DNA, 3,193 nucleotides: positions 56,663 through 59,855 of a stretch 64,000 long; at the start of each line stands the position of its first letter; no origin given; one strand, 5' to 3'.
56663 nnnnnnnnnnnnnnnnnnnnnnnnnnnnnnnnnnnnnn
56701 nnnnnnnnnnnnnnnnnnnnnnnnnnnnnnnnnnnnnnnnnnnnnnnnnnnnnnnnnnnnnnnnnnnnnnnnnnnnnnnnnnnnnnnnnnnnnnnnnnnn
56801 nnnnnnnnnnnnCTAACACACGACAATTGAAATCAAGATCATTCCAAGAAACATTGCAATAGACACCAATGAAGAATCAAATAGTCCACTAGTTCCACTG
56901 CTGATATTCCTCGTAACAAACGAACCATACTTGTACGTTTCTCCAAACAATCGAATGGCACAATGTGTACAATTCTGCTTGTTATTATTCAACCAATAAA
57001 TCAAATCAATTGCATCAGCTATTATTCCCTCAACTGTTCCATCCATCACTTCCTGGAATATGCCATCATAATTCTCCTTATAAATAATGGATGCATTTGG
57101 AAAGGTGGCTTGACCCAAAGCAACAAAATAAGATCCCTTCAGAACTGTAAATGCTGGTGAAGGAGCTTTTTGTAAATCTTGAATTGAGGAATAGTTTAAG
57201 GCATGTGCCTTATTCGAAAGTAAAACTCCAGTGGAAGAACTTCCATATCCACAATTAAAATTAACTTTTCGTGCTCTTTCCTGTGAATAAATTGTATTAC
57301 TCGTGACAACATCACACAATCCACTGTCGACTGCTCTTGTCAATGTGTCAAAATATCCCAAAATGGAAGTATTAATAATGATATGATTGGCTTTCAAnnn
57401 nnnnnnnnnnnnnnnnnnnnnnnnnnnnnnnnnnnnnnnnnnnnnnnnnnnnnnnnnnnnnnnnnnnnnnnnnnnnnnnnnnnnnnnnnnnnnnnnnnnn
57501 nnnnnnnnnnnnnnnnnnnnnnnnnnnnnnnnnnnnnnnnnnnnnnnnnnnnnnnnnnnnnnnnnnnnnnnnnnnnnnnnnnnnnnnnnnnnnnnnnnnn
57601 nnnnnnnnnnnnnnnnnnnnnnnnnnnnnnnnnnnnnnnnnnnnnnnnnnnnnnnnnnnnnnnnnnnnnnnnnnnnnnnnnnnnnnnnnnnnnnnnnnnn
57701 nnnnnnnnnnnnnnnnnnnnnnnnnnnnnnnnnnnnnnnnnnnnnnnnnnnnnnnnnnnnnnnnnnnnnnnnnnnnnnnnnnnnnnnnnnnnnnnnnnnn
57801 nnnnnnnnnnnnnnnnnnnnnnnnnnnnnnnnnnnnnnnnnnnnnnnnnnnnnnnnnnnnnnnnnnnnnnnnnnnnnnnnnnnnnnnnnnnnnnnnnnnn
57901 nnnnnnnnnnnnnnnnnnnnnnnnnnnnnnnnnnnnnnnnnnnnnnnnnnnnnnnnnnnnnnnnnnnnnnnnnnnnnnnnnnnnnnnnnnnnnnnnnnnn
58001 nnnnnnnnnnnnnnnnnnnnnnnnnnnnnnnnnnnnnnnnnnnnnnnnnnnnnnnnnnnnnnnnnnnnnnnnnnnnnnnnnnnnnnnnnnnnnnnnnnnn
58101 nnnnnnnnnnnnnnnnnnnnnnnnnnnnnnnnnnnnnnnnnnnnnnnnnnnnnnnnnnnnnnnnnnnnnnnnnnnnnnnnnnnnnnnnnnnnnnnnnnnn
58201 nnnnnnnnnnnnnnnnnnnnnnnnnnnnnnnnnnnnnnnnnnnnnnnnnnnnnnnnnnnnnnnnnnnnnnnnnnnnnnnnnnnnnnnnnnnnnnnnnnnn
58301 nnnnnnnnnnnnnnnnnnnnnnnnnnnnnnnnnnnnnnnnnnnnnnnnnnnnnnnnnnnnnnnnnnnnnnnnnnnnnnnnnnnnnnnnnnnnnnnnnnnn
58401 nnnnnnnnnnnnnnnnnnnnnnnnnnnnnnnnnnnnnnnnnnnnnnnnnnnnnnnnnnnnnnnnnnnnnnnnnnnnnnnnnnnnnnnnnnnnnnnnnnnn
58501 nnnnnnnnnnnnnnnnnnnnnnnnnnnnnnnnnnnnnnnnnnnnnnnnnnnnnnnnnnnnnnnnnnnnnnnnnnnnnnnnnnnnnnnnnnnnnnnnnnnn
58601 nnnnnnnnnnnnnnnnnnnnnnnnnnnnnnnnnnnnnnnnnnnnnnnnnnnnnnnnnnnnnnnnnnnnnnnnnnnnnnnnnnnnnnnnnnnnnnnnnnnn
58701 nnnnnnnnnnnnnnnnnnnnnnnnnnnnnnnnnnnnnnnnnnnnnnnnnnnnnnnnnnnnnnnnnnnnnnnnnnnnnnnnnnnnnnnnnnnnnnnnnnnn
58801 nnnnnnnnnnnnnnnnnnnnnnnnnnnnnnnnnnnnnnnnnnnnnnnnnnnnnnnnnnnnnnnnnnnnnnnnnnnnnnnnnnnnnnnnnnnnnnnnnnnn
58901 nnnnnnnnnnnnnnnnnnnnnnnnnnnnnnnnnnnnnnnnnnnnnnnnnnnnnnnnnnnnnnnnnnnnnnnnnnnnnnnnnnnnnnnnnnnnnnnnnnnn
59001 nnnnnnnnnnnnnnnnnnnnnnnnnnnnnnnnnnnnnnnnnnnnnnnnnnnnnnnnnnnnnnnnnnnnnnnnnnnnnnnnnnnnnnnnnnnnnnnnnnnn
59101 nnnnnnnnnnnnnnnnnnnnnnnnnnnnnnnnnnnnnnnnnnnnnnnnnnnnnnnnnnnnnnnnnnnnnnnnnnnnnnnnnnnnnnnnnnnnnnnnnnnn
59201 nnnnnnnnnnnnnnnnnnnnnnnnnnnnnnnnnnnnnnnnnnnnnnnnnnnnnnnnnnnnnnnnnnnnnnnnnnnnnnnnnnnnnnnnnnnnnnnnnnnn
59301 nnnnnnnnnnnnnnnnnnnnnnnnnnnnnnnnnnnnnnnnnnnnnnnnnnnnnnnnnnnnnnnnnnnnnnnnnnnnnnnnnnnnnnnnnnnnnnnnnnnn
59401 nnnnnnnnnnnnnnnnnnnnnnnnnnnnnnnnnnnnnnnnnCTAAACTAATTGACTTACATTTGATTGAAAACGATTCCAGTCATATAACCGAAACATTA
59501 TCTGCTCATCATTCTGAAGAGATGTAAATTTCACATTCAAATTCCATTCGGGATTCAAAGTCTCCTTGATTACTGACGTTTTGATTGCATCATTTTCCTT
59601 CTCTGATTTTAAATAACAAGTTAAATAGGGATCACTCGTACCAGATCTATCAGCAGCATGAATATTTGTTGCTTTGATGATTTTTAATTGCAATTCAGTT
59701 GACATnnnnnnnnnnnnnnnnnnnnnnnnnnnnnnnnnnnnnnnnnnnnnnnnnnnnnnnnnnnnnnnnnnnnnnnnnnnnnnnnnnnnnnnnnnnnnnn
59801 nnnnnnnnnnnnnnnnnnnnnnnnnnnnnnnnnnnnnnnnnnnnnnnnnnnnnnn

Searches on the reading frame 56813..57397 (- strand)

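Call 35: search_protein_families(library=pfam, proteins=[window:56813-57397:-], max_evalue=0.001)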
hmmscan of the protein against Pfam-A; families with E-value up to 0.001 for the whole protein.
window:56813-57397:- (194 aa): 1 family
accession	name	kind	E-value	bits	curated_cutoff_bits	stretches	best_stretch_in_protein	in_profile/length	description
PF00497.25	SBP_bac_3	-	0.00012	22.3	26.4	1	16-89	47-98/132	Bacterial extracellular solute-binding proteins, family 3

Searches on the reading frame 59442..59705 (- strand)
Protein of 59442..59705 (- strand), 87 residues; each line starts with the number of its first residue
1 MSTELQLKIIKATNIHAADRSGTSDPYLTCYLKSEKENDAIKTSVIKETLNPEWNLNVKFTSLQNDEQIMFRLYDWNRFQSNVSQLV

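Call 35: search_protein_families(library=pfam, proteins=[window:59442-59705:-], max_evalue=0.001)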
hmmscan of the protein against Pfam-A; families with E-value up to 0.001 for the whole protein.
window:59442-59705:- (87 aa): 1 family
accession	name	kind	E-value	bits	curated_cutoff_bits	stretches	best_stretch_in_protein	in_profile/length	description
PF00168.36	C2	-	2.9e-17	63.2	22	1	4-82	2-79/104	C2 domain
